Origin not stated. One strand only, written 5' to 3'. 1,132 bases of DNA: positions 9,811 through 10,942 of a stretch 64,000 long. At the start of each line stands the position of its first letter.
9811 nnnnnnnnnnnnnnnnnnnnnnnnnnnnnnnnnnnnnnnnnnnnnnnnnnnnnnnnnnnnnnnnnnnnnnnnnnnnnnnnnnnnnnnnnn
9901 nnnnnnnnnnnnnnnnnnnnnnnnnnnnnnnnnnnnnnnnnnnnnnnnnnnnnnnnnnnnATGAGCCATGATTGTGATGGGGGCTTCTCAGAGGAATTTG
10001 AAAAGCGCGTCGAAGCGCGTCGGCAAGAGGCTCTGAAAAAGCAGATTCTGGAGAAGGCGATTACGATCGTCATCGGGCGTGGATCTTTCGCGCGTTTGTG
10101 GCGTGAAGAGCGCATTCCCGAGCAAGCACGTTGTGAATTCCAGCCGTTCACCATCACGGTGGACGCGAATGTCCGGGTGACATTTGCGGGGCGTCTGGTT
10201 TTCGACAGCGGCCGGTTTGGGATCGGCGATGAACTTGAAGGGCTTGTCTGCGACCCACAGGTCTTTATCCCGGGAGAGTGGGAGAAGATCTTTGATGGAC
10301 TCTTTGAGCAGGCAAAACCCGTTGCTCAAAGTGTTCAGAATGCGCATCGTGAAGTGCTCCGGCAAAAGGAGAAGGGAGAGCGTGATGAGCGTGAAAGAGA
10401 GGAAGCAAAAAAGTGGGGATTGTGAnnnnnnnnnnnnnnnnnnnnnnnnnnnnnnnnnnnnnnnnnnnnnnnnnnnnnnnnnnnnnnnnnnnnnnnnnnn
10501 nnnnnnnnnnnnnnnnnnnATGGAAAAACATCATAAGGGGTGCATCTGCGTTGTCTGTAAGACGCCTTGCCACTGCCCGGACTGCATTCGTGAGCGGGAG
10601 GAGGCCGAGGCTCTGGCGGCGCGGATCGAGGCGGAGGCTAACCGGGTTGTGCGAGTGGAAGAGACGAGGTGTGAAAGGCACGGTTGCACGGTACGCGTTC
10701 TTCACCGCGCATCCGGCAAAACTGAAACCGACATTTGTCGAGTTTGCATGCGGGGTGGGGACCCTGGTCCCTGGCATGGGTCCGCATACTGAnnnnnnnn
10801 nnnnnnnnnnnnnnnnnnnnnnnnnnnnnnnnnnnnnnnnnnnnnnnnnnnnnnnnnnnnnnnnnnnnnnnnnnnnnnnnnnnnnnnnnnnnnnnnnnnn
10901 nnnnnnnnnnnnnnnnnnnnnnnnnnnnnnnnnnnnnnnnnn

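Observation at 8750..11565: Higher-GC island of cassette-like genes, with a covarying two-hairpin leader upstream of three consecutive ORFs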

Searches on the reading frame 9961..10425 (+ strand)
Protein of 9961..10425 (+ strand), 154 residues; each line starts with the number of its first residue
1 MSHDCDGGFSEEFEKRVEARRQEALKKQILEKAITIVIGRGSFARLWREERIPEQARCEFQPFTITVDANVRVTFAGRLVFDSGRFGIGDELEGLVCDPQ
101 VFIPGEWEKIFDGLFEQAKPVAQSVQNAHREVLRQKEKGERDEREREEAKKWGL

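Call 6: search_protein_families(library=pfam, proteins=[window:9961-10425:+], max_evalue=0.1)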
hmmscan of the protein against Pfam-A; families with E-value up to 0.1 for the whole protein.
window:9961-10425:+ (154 aa): 0 families

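Call 10: search_protein_families(library=phrogs, proteins=[window:9961-10425:+], max_evalue=0.1)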
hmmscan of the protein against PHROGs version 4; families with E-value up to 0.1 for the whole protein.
window:9961-10425:+ (154 aa): 0 families

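Call 11: search_protein_families(library=padloc, proteins=[window:9961-10425:+], max_evalue=0.1)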
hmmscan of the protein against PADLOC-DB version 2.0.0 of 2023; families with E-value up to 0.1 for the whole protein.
window:9961-10425:+ (154 aa): 0 families

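Call 14: find_homologous_proteins(query=window:9961-10425:+, max_evalue=10)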
Query window:9961-10425:+ (154 aa): 1 proteins with E <= 10 among 83 candidates.
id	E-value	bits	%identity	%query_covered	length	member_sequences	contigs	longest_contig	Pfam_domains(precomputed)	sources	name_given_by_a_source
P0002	1.1e-96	339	100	100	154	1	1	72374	-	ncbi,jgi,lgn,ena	ncbi:MAG: hypothetical protein WCJ29_01470 [bacterium]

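Call 36: search_protein_representatives(protein=window:9961-10425:+)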
Query: 154 residues. Proteins with E-value up to 0.001 (for the whole library): 9; up to 1e-10: 1; up to 1e-30: 1. The best 9 are listed.
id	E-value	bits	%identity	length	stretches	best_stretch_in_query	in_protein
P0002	3.4e-97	338.8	100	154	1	1-154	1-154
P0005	1.4e-08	51.1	37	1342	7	78-114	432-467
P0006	3.6e-06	43.3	35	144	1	10-154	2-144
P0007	3.0e-05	40.3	32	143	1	11-153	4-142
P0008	7.1e-05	39.1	40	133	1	11-154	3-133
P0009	1.6e-04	37.9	35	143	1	12-154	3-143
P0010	4.3e-04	36.5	33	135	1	14-154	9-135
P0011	5.2e-04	36.3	26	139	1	11-153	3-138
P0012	6.1e-04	36.0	31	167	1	7-154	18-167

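Call 39: find_encoding_contigs(protein=P0006, flank=6000)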
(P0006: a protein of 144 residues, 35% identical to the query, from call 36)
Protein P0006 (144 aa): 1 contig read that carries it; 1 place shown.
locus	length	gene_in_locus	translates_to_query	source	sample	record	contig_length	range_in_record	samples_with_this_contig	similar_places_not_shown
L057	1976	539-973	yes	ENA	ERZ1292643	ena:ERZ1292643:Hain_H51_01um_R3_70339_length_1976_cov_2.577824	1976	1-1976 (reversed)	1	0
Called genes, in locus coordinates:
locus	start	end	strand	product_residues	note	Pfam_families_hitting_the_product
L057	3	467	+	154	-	?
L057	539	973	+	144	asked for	-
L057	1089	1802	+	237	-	PF14382:ECR1_N, PF21266:S1_RRP4 (weak), PF15985:KH_6, PF00013:KH_1 (weak)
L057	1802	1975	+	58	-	?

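Call 41: find_encoding_contigs(protein=P0008, flank=6000)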
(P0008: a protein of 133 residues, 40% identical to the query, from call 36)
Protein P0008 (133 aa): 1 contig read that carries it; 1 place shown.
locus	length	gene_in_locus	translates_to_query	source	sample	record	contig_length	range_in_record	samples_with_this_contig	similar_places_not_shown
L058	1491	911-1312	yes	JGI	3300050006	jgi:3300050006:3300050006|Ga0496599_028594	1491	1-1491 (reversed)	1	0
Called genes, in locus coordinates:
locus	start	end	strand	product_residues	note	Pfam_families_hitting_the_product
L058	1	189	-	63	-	?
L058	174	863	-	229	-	-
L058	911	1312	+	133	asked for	-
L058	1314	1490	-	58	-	?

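Call 42: find_encoding_contigs(protein=P0007, flank=6000)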
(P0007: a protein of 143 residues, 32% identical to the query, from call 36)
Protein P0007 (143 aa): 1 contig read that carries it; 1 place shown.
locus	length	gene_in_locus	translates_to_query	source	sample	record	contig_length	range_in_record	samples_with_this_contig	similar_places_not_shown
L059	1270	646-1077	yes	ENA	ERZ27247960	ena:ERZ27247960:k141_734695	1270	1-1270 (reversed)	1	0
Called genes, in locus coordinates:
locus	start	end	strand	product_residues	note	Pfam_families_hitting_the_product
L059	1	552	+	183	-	?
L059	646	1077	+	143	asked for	-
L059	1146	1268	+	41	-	?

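Call 46: search_solved_structures(query=A4, max_evalue=10)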
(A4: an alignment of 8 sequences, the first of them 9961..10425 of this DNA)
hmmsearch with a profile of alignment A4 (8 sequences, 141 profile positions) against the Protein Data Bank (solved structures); distinct sequences matched with E-value up to 10: 1.
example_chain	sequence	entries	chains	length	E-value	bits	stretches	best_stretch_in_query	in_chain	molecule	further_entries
6x89_A9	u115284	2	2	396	0.77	13.2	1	13-68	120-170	NADH dehydrogenase [ubiquinone] 1 alpha subcomplex subunit 9, mitochondrial isoform X1 | NDUA9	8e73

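Call 51: predict_structure(alignment_id=A4)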
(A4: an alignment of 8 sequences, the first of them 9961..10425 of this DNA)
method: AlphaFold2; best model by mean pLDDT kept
length: 154 residues; sequences in the alignment: 8
mean_pLDDT: 79.4   pTM: 0.68
mean pLDDT of the five models: 79.4, 78.3, 76.3, 75.2, 65.9
residues with pLDDT >= 90: 44; 70-90: 72; 50-70: 17; < 50: 21
segments of 3 or more residues with pLDDT < 50: 1-5, 44-52, 90-95
pLDDT, mean of each block of 10 residues (from residue 1): 54 85 88 88 53 68 86 93 71 59 92 93 86 88 89 75
secondary structure, 60 per line:
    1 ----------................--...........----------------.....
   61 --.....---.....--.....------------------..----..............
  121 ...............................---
elements in order: H11-26 H29-39 E56-60 E63-67 E71-75 E78-82 H107-151
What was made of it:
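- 9961..10425 (+): 154-aa protein of a small uncharacterised family: conserved (Y/F)(I/V)PGxWE and a C-terminal KWG(L/F). AF2 pLDDT 79, pTM 0.68 (call 51).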

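Call 54: search_protein_families(library=pfam, proteins=[L058:174-863:-, L059:1-552:+, L057:3-467:+, L058:1314-1490:-, L059:1146-1268:+], max_evalue=0.01)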
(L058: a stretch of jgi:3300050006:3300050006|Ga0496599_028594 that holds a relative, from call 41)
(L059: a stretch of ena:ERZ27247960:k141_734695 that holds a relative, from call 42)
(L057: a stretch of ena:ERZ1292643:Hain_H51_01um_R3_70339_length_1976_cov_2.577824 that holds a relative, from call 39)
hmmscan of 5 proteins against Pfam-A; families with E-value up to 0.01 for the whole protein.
L058:174-863:- (229 aa): 0 families

L059:1-552:+ (183 aa): 1 family
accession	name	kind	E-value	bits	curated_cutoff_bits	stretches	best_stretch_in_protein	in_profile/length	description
PF00344.25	SecY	-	1.3e-50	172.9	32.2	1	7-170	163-306/306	SecY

L057:3-467:+ (154 aa): 4 families
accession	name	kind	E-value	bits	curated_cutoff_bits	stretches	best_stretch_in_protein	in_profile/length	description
PF20268.4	SBDS_C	-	7e-12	45.5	27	1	87-150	2-69/71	SBDS protein, C-terminal domain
PF09377.16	SBDS_domain_II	-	1.5e-11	44.5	27.2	1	25-84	1-62/62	SBDS protein, domain II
PF00679.30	EFG_C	-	0.00043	20.7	27.9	1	87-144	8-68/89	Elongation factor G C-terminus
PF06207.16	DUF1002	-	0.0066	16.5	26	1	8-90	135-215/220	Protein of unknown function (DUF1002)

L058:1314-1490:- (58 aa): 1 family
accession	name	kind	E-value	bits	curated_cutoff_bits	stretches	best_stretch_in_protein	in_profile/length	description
PF03465.20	eRF1_3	-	9.4e-11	42.6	25.8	1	2-58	37-106/106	eRF1 domain 3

L059:1146-1268:+ (41 aa): 6 families
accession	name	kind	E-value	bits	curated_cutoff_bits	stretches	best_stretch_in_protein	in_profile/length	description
PF13207.12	AAA_17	-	1.4e-07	32.3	27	1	13-39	1-27/136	AAA domain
PF00406.28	ADK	-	2.7e-06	28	26.8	1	12-38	1-27/151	Adenylate kinase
PF13238.12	AAA_18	-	0.00034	21.5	29.4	1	10-37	1-28/128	AAA domain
PF00004.35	AAA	-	0.00039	21.3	21.2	1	10-37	1-27/131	ATPase family associated with various cellular activities (AAA)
PF02224.24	Cytidylate_kin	-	0.0011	19.2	26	1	11-40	2-31/211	Cytidylate kinase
PF05496.18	RuvB_N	-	0.0017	18.6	27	1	9-39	35-65/159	Holliday junction DNA helicase RuvB P-loop domain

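Call 55: find_encoding_contigs(protein=P0009, flank=6000)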
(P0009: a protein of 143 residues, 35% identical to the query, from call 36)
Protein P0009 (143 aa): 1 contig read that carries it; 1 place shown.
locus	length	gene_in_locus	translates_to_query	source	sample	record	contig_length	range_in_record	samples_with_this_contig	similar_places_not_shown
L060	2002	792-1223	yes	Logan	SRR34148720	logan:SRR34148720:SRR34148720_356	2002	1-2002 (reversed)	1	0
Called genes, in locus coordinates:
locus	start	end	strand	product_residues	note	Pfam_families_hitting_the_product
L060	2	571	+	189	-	?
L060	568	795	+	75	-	-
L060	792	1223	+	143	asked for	-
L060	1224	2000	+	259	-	?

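Call 56: find_encoding_contigs(protein=P0012, flank=6000)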
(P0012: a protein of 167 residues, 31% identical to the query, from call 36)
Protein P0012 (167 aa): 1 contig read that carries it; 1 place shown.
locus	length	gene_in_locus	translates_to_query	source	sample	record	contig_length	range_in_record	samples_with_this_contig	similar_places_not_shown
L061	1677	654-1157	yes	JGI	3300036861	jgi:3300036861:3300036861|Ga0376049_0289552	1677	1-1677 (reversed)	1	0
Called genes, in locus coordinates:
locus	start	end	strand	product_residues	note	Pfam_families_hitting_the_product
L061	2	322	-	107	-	?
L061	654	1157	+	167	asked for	-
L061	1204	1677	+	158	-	?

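Call 57: fold_search(model_id=the predicted structure, library=pdb)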
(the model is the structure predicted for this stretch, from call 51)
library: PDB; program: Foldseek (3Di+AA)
matches with E <= 10: 196; with E <= 0.001: 0
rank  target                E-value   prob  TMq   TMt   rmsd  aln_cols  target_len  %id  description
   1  1zhn_A                1.6e+00  0.12  0.21  0.13   6.2        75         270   12  Crystal Structure of mouse CD1d bound to the self ligand phosphatidylcholine (released 2005-07-19)
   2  1cd1_A                1.9e+00  0.10  0.20  0.13   6.3        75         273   12  CD1(MOUSE) ANTIGEN PRESENTING MOLECULE (released 1997-10-15)
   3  7fi7_C                1.9e+00  0.09  0.19  0.12   8.8        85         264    8  Crystal structure of human MICA mutants in complex with natural killer cell receptor NKG2D (released 2022-08-31)
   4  6v80_F                2.0e+00  0.08  0.20  0.13   6.6        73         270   15  Crystal structure of human CD1d presenting alpha-Galactosylceramide in complex with NKT12 TCR and VHH nanobody 1D12 (released 2020-09-16)
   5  5e9t_A                2.1e+00  0.21  0.18  0.06   7.3        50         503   18  Crystal structure of GtfA/B complex (released 2016-03-02)
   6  9asn_A                2.1e+00  0.03  0.14  0.04  15.6        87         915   11  Human Drosha and DGCR8 in complex with Pri-miR-98 (released 2024-09-04)
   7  5zn6_C                2.4e+00  0.08  0.15  0.04  13.9        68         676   13  Crystal structure of GH31 alpha-xylosidase from a soil metagenome (released 2019-04-10)
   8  4ei5_A                2.4e+00  0.08  0.19  0.11   6.7        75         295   13  Crystal Structure of XV19 TCR in complex with CD1d-sulfatide C24:1 (released 2012-07-25)
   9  2fik_A                2.5e+00  0.07  0.19  0.12  10.5        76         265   14  Structure of a microbial glycosphingolipid bound to mouse CD1d (released 2006-03-21)
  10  9a8g_E                2.5e+00  0.06  0.18  0.15  19.3       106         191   11  Structural Basis for Mis18 Complex Assembly (released 2024-05-24)
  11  1vll_A                2.5e+00  0.03  0.10  0.05  13.4        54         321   11  Crystal structure of alanine dehydrogenase (AF1665) from Archaeoglobus fulgidus at 2.80 A resolution (released 2004-09-21)
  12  1omo_A                2.5e+00  0.02  0.11  0.06  13.4        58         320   12  alanine dehydrogenase dimer w/bound NAD (archaeal) (released 2004-07-06)
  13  6bnl_E                2.7e+00  0.07  0.19  0.13   6.7        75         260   13  Crystal structure of TCR-MHC-like molecule (released 2018-04-04)
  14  6c6j_A                2.7e+00  0.05  0.19  0.12  16.6        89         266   15  Structure of glycolipid aGSA[8,P5p] in complex with mouse CD1d (released 2019-01-30)
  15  3tvm_E                2.7e+00  0.04  0.19  0.15  14.4       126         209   13  Structure of the mouse CD1d-SMC124-iNKT TCR complex (released 2012-02-01)
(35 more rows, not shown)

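Call 76: search_protein_families(library=ncbifam, proteins=[window:9961-10425:+], max_evalue=0.01)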
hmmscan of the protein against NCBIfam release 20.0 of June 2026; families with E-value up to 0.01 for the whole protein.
window:9961-10425:+ (154 aa): 0 families

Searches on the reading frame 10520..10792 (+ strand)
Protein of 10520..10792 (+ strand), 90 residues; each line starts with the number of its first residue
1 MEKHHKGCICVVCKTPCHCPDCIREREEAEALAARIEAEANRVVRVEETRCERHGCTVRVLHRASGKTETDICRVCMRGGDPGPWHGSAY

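Call 6: search_protein_families(library=pfam, proteins=[window:10520-10792:+], max_evalue=0.1)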
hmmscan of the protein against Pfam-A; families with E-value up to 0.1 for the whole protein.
window:10520-10792:+ (90 aa): 1 family
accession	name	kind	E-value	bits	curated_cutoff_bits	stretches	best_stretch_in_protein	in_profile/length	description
PF19420.4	DDAH_eukar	-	0.069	12.8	23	1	5-67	178-240/291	N,N dimethylarginine dimethylhydrolase, eukaryotic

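Call 10: search_protein_families(library=phrogs, proteins=[window:10520-10792:+], max_evalue=0.1)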
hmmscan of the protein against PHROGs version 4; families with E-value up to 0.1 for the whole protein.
window:10520-10792:+ (90 aa): 0 families

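Call 11: search_protein_families(library=padloc, proteins=[window:10520-10792:+], max_evalue=0.1)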
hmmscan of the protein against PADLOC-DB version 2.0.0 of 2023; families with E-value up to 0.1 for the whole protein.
window:10520-10792:+ (90 aa): 0 families

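Call 76: search_protein_families(library=ncbifam, proteins=[window:10520-10792:+], max_evalue=0.01)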
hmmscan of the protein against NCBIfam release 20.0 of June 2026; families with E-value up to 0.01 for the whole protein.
window:10520-10792:+ (90 aa): 0 families
